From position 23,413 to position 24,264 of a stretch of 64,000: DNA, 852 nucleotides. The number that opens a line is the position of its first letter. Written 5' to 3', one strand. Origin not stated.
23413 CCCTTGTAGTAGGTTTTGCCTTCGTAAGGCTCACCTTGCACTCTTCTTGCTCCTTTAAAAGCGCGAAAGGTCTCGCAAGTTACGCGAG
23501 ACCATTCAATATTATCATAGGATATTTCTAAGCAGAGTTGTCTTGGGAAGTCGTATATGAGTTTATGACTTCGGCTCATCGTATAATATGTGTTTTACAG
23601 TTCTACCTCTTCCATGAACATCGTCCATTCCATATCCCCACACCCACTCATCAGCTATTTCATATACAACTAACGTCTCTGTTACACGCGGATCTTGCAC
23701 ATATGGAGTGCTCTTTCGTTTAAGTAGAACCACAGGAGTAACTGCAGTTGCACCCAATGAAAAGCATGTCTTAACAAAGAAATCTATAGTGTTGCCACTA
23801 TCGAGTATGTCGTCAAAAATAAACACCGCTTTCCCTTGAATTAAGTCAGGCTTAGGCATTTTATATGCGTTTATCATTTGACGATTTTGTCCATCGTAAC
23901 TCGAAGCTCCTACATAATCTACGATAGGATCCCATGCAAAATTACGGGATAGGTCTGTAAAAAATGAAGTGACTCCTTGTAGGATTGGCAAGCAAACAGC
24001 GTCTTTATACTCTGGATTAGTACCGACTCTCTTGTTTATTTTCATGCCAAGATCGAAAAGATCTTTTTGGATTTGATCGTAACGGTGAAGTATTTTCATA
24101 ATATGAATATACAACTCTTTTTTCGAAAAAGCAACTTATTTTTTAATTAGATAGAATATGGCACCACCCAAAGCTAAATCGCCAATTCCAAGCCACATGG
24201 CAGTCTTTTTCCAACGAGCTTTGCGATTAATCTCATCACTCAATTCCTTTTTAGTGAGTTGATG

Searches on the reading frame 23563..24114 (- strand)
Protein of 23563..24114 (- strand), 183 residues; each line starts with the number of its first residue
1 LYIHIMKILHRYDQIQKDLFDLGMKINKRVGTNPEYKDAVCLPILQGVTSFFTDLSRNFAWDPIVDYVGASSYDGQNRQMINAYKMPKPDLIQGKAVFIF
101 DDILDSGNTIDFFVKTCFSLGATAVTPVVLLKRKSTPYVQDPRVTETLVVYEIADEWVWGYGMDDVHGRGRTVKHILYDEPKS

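Call 68: find_related_loci(query=window:23563-24114:-, collection=viral_contigs, flank=10000)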
Query window:23563-24114:- (183 aa) in viral_contigs; peptide patterns used: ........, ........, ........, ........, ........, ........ (x = any residue, [..] = any of these).
17 stretches matched a pattern; 14 encode a relative of the query (tblastn E <= 1e-3); 14 distinct loci.
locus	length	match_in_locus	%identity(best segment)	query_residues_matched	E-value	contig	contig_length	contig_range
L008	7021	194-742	98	1-183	3e-122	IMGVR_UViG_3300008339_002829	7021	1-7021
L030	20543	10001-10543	93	2-182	5e-117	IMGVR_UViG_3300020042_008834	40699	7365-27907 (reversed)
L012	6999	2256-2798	93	2-182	5e-117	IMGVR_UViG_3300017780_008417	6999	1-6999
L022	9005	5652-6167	69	6-177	3e-80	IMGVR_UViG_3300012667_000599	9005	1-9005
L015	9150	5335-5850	65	6-177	7e-76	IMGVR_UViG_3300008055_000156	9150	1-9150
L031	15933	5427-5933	39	3-178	7e-40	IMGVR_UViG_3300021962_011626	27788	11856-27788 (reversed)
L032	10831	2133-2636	38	2-177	4e-38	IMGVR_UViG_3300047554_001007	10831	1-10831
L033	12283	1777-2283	39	7-178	2e-37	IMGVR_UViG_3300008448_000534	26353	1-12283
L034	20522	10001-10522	37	2-183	2e-36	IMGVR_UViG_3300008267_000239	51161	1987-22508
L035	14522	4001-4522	37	2-183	2e-36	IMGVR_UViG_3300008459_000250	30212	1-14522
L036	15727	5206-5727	37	2-183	3e-36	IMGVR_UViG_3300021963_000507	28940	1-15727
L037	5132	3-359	41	54-178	2e-29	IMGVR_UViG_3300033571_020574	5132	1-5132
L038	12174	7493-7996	33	4-177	2e-23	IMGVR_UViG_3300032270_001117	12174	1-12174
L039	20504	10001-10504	34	4-177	3e-23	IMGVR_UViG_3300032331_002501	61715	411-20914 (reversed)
